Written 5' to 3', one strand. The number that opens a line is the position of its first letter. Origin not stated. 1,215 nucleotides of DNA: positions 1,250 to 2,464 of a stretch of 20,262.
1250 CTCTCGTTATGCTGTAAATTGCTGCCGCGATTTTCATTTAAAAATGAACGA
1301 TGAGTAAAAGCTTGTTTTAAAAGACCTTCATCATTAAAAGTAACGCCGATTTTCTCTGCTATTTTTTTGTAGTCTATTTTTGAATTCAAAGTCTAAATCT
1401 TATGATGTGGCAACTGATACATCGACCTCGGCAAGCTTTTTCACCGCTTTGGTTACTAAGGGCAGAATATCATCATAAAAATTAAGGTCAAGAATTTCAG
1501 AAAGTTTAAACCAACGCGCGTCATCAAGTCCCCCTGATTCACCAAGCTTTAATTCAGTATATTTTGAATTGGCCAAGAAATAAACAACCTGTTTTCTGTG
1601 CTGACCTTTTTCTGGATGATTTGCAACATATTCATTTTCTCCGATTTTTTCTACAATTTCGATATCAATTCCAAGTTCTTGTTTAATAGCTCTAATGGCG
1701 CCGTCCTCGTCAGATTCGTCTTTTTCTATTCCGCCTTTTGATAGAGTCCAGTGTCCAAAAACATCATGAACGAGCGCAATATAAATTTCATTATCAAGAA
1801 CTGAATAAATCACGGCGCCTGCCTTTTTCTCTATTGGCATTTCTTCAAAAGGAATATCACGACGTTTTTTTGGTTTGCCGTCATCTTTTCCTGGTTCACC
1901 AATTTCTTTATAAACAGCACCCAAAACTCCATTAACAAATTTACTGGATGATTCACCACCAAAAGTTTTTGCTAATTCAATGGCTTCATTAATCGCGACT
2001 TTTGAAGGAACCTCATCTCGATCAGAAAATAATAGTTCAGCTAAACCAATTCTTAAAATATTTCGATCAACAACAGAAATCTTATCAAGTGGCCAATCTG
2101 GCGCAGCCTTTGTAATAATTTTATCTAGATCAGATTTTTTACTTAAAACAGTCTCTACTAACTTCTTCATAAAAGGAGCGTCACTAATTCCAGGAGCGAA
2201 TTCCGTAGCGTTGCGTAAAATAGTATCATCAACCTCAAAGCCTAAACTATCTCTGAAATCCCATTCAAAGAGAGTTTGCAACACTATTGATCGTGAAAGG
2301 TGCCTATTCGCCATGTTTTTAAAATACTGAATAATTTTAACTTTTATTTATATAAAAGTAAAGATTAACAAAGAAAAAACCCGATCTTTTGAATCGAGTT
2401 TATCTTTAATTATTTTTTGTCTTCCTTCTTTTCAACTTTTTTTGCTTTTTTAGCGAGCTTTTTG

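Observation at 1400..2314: NusB fused in-frame to a NUDIX-fold domain with a degenerate Nudix box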

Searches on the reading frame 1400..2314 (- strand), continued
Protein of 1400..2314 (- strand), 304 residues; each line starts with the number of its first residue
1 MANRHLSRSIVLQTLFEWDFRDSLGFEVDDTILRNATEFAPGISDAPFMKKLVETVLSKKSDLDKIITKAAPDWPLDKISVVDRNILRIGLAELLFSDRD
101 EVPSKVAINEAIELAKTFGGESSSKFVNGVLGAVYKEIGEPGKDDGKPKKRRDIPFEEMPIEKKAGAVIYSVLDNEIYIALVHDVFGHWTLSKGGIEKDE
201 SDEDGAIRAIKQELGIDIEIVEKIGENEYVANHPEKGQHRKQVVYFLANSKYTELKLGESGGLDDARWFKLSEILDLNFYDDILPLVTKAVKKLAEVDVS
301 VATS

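Call 30: predict_structure(alignment_id=A1)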
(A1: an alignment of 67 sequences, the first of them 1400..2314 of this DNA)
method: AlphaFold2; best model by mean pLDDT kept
length: 304 residues; sequences in the alignment: 67
mean_pLDDT: 91.3   pTM: 0.65
mean pLDDT of the five models: 91.3, 90.1, 89.9, 89.8, 89.6
residues with pLDDT >= 90: 239; 70-90: 46; 50-70: 11; < 50: 8
segments of 3 or more residues with pLDDT < 50: 143-148
pLDDT, mean of each block of 10 residues (from residue 1): 87 95 82 94 88 96 94 95 98 92 94 98 98 87 48 83 98 96 94 97 98 98 96 88 98 95 95 93 95 86 54
secondary structure, 60 per line:
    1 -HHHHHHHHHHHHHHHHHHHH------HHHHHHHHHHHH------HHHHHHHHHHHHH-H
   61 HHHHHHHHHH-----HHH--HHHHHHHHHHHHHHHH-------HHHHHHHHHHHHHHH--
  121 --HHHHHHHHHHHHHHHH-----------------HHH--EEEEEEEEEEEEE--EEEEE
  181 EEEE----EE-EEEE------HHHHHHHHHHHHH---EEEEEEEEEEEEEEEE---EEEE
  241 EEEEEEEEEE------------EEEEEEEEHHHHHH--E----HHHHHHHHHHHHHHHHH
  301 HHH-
elements in order: H2-21 H28-39 H46-58 H60-70 H81-96 H104-118 H123-138 E161-173 E176-184 E192-195 H202-214 E218-233 E237-250 E263-270 H271-276 H284-303

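Call 33: fold_search(model_id=the predicted structure, library=pdb)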
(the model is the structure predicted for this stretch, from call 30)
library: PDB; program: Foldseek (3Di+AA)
matches with E <= 10: 876; with E <= 0.001: 548
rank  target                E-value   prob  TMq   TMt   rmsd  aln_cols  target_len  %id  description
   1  3i7u_C                9.3e-11  1.00  0.40  0.86   2.5       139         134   29  Crystal structure of AP4A hydrolase (aq_158) from Aquifex aeolicus VF5 (released 2009-07-21)
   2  3i7u_A                1.8e-10  1.00  0.41  0.90   2.0       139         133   29  Crystal structure of AP4A hydrolase (aq_158) from Aquifex aeolicus VF5 (released 2009-07-21)
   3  3gz8_A                1.1e-09  1.00  0.36  0.68   7.7       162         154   20  Cocrystal structure of NUDIX domain of Shewanella oneidensis NrtR complexed with ADP ribose (released 2009-06-09)
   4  3gz8_C                2.1e-09  1.00  0.38  0.69   7.5       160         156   20  Cocrystal structure of NUDIX domain of Shewanella oneidensis NrtR complexed with ADP ribose (released 2009-06-09)
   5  1ktg_A                3.2e-09  1.00  0.36  0.74   3.5       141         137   27  Crystal Structure of a C. elegans Ap4A Hydrolase Binary Complex (released 2002-05-08)
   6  9cxx_A                4.2e-09  1.00  0.38  0.39   2.8       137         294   24  Structure of Rv2985, a Nudix diadenosine polyphosphatase from M. tuberculosis, in complex with putative ATP (released 2026-01-14)
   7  6am0_E                4.4e-09  1.00  0.33  0.39  13.1       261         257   17  Crystal structure of K. lactis Edc1-Dcp1-Dcp2-Edc3 decapping complex with synthetic cap substrate analog (released 2018-03-21)
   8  1vc8_A                4.7e-09  1.00  0.37  0.84   2.7       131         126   27  Crystal Structure of a T.thermophilus HB8 Ap6A Hydrolase Ndx1-Ap6A Complex (released 2005-04-26)
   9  5ggc_A                5.8e-09  1.00  0.36  0.38   2.9       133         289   25  Crystal structure of Mycobacterium smegmatis MutT1 in complex with phosphate and magnesium ions (excess magnesium, I) (released 2017-04-19)
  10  5gg5                  6.4e-09  1.00  0.36  0.38   3.3       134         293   24  Crystal structure of Mycobacterium smegmatis MutT1 (released 2017-04-19)
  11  4ijx_B                9.4e-09  1.00  0.37  0.73   3.8       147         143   26  Crystal structure of human Ap4A hydrolase E58A mutant complexed with DPO (released 2013-03-20)
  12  6m72                  1.0e-08  1.00  0.37  0.38   2.9       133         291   24  Crystal structure of Mycobacterium smegmatis MutT1 in complex with 8-oxo-dGDP (released 2020-10-14)
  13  4mpo_B                1.3e-08  1.00  0.38  0.74   3.5       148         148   25  1.90 A resolution structure of CT771 from Chlamydia trachomatis Bound to Hydrolyzed Ap4A Products (released 2014-01-22)
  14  6am0_A                1.6e-08  1.00  0.33  0.38  13.1       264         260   17  Crystal structure of K. lactis Edc1-Dcp1-Dcp2-Edc3 decapping complex with synthetic cap substrate analog (released 2018-03-21)
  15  4ilq                  1.9e-08  1.00  0.40  0.78   2.8       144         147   26  2.60A resolution structure of CT771 from Chlamydia trachomatis (released 2014-01-01)
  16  4ijx_A                2.0e-08  1.00  0.36  0.70   3.9       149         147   27  Crystal structure of human Ap4A hydrolase E58A mutant complexed with DPO (released 2013-03-20)
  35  3imq_A                7.4e-08  1.00  0.42  0.90   1.6       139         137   34  Crystal structure of the NusB101-S10(delta loop) complex (released 2009-11-10)
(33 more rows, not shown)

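Call 52: find_encoding_contigs(protein=P0195, flank=4000, max_places=3)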
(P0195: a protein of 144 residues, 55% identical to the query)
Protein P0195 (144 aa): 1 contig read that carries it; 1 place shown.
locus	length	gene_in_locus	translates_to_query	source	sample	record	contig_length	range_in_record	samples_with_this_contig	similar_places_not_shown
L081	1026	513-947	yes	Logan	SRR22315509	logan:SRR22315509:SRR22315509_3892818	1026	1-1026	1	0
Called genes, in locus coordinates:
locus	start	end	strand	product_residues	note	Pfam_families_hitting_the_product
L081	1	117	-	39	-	?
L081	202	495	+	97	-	PF01783:Ribosomal_L32p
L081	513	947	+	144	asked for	PF01029:NusB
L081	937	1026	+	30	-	?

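Call 53: find_encoding_contigs(protein=P0229, flank=4000, max_places=3)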
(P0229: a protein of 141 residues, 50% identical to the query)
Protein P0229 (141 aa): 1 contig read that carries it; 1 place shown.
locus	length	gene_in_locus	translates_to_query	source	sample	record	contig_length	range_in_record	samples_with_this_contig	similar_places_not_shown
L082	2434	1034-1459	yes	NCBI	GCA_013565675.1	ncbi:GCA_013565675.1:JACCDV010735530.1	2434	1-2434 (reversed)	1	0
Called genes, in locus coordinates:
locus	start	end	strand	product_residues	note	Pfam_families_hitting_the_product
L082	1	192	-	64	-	?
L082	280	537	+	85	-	PF01783:Ribosomal_L32p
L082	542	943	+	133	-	PF01029:NusB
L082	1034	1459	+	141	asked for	PF00293:NUDIX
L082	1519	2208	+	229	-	PF22935:RM44_endonuclase, PF14622:Ribonucleas_3_3, PF00636:Ribonuclease_3, PF00035:dsrm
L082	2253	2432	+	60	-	?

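Call 55: find_encoding_contigs(protein=P0243, flank=4000, max_places=3)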
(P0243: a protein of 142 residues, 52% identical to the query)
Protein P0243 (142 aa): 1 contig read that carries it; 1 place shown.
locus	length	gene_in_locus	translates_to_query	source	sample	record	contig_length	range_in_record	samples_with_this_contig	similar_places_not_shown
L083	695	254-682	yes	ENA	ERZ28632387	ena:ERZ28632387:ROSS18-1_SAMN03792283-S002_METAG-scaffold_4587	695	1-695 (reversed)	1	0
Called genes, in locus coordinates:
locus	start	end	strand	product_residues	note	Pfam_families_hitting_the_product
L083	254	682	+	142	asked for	PF00293:NUDIX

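Call 56: find_encoding_contigs(protein=P0253, flank=4000, max_places=3)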
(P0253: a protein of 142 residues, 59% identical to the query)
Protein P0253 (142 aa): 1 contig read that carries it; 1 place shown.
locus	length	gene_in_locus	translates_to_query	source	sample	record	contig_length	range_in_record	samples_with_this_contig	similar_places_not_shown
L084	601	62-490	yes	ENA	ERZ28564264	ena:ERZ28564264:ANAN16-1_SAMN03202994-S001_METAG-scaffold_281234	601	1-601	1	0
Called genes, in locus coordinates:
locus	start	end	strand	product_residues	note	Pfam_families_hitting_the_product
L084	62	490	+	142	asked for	PF00293:NUDIX, PF14815:NUDIX_4 (weak)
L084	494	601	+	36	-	?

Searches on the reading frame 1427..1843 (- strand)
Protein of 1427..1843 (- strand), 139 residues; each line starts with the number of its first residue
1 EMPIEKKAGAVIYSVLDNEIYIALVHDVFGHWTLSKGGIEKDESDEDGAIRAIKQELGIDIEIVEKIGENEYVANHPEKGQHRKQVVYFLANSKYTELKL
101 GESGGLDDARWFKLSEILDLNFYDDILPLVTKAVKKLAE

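Call 26: find_related_loci(query=A2, collection=genome_contigs, flank=6000)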
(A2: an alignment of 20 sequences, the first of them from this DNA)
Query A2 (139 aa) in genome_contigs; peptide patterns used: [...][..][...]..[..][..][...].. (x = any residue, [..] = any of these).
599 stretches matched a pattern (row limit reached: there are more); 587 encode a relative of the query (tblastn E <= 1e-3); the best 80 are kept; 80 distinct loci.
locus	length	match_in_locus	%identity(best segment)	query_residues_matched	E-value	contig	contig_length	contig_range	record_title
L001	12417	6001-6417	91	1-139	6e-83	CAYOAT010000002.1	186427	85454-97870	MAG TPA_asm: uncultured Candidatus Saccharibacteria bacterium isolate binchicken_co113_255 genome assembly, contig: NODE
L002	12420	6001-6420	76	1-139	2e-69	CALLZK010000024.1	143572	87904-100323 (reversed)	MAG TPA_asm: uncultured bacterium isolate SRR2107179_bin.3_CONCOCT_v1.1_MAG genome assembly, contig: ERZ794932.65, whole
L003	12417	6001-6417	73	1-138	1e-65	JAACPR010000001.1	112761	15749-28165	MAG: Candidatus Parcubacteria bacterium isolate CG_2015-02_34_13 CG_2015-02_curated_scaffold_64, whole genome shotgun se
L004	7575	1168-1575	73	2-137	3e-64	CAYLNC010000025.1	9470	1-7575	MAG TPA_asm: uncultured Candidatus Saccharibacteria bacterium isolate SRP135725_co1_425 genome assembly, contig: NODE_10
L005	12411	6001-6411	68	1-137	3e-61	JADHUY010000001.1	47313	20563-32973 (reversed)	MAG: Parcubacteria group bacterium isolate BS150m-G58 BS-150m-C569, whole genome shotgun sequence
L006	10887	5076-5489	67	1-137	6e-61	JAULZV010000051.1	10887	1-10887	MAG: Candidatus Paceibacterota bacterium isolate P_PACE1 NODE_15887_length_10887_cov_2.784665, whole genome shotgun sequ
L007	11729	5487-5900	64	1-137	1e-59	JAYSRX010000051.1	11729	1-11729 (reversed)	MAG: Candidatus Paceibacterota bacterium isolate GFS_12037 GFS_12037_50, whole genome shotgun sequence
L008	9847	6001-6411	66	2-137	1e-59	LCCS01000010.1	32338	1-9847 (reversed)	MAG: Parcubacteria group bacterium GW2011_GWD2_42_14 UU98_C0010, whole genome shotgun sequence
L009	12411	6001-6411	64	1-137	2e-59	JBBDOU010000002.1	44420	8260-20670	MAG: Candidatus Paceibacterota bacterium isolate LejiaB_42_15 Lejia_B_1019_length_44420_cov_9, whole genome shotgun sequ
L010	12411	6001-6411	62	1-137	2e-59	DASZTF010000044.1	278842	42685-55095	MAG TPA_asm: Candidatus Paceibacterota bacterium isolate SMAG_U6069 k141_97230, whole genome shotgun sequence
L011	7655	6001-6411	66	1-137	3e-59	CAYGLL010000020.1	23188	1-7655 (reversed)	MAG TPA_asm: uncultured Candidatus Saccharibacteria bacterium isolate ERP113451_co5_314 genome assembly, contig: NODE_11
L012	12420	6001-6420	64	1-139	3e-58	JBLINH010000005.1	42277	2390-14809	MAG: Candidatus Paceibacteria bacterium isolate 3300053785_231 Ga0535658_0001301, whole genome shotgun sequence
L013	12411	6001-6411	63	1-137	3e-58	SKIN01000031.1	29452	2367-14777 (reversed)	MAG: Candidatus Kaiserbacteria bacterium isolate CSBr16_63 CSBr16-837, whole genome shotgun sequence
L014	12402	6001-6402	64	1-134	3e-58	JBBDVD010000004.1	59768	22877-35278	MAG: Candidatus Paceibacterota bacterium isolate LejiaC_46_16 Lejia_C_1194_length_59768_cov_9, whole genome shotgun sequ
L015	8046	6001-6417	60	1-139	5e-58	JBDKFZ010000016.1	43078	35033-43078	MAG: Candidatus Parcubacteria bacterium isolate farmington_2019_sw_WHONDRS-S19S_0053_B_bin.31 scaffold_1470009, whole ge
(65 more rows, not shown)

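Call 34: search_solved_structures(query=A2, max_evalue=0.001, show_alignments=5)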
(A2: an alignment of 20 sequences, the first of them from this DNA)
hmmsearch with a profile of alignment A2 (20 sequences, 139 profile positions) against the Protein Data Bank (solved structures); distinct sequences matched with E-value up to 0.001: 72 (the best 60 are shown).
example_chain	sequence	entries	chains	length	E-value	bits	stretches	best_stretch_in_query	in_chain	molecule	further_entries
3i7u_A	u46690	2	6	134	5.3e-18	68.2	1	3-135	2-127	AP4A hydrolase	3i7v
4ilq_A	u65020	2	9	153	2.2e-14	56.5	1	30-137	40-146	CT771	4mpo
1vc8_A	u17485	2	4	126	2.9e-12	49.6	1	8-135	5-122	Ndx1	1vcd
3u53_A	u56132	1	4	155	3.4e-12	49.4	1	10-133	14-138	Bis(5'-nucleosyl)-tetraphosphatase [asymmetrical]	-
1xsa_A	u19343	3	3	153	5.6e-12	48.7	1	10-133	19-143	Bis(5'-nucleosyl)-tetraphosphatase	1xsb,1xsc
4ick_A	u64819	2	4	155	5.9e-12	48.6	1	10-133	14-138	Bis(5'-nucleosyl)-tetraphosphatase [asymmetrical]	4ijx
1vc9_A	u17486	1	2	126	1.2e-11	47.7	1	8-135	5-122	Ndx1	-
1kt9_A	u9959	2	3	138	1.5e-11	47.3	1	5-132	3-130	Diadenosine Tetraphosphate Hydrolase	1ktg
4kg4_A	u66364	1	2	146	3.9e-10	42.8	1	17-132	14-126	mRNA-decapping enzyme subunit 2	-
2jvb_A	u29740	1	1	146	4.3e-10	42.6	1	17-132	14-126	mRNA-decapping enzyme subunit 2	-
4k6e_A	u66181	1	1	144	4.4e-10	42.6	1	17-132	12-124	mRNA-decapping enzyme subunit 2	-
6y3z_A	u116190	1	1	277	1.4e-09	41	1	17-132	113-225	m7GpppN-mRNA hydrolase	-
4kg3_A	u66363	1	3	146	1.7e-09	40.6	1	17-132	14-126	mRNA-decapping enzyme subunit 2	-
9cxx_A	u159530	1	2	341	2.5e-07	33.7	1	15-119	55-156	8-oxo-(d)GTP phosphatase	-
2azw_A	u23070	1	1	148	3.9e-07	33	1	9-90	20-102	MutT/nudix family protein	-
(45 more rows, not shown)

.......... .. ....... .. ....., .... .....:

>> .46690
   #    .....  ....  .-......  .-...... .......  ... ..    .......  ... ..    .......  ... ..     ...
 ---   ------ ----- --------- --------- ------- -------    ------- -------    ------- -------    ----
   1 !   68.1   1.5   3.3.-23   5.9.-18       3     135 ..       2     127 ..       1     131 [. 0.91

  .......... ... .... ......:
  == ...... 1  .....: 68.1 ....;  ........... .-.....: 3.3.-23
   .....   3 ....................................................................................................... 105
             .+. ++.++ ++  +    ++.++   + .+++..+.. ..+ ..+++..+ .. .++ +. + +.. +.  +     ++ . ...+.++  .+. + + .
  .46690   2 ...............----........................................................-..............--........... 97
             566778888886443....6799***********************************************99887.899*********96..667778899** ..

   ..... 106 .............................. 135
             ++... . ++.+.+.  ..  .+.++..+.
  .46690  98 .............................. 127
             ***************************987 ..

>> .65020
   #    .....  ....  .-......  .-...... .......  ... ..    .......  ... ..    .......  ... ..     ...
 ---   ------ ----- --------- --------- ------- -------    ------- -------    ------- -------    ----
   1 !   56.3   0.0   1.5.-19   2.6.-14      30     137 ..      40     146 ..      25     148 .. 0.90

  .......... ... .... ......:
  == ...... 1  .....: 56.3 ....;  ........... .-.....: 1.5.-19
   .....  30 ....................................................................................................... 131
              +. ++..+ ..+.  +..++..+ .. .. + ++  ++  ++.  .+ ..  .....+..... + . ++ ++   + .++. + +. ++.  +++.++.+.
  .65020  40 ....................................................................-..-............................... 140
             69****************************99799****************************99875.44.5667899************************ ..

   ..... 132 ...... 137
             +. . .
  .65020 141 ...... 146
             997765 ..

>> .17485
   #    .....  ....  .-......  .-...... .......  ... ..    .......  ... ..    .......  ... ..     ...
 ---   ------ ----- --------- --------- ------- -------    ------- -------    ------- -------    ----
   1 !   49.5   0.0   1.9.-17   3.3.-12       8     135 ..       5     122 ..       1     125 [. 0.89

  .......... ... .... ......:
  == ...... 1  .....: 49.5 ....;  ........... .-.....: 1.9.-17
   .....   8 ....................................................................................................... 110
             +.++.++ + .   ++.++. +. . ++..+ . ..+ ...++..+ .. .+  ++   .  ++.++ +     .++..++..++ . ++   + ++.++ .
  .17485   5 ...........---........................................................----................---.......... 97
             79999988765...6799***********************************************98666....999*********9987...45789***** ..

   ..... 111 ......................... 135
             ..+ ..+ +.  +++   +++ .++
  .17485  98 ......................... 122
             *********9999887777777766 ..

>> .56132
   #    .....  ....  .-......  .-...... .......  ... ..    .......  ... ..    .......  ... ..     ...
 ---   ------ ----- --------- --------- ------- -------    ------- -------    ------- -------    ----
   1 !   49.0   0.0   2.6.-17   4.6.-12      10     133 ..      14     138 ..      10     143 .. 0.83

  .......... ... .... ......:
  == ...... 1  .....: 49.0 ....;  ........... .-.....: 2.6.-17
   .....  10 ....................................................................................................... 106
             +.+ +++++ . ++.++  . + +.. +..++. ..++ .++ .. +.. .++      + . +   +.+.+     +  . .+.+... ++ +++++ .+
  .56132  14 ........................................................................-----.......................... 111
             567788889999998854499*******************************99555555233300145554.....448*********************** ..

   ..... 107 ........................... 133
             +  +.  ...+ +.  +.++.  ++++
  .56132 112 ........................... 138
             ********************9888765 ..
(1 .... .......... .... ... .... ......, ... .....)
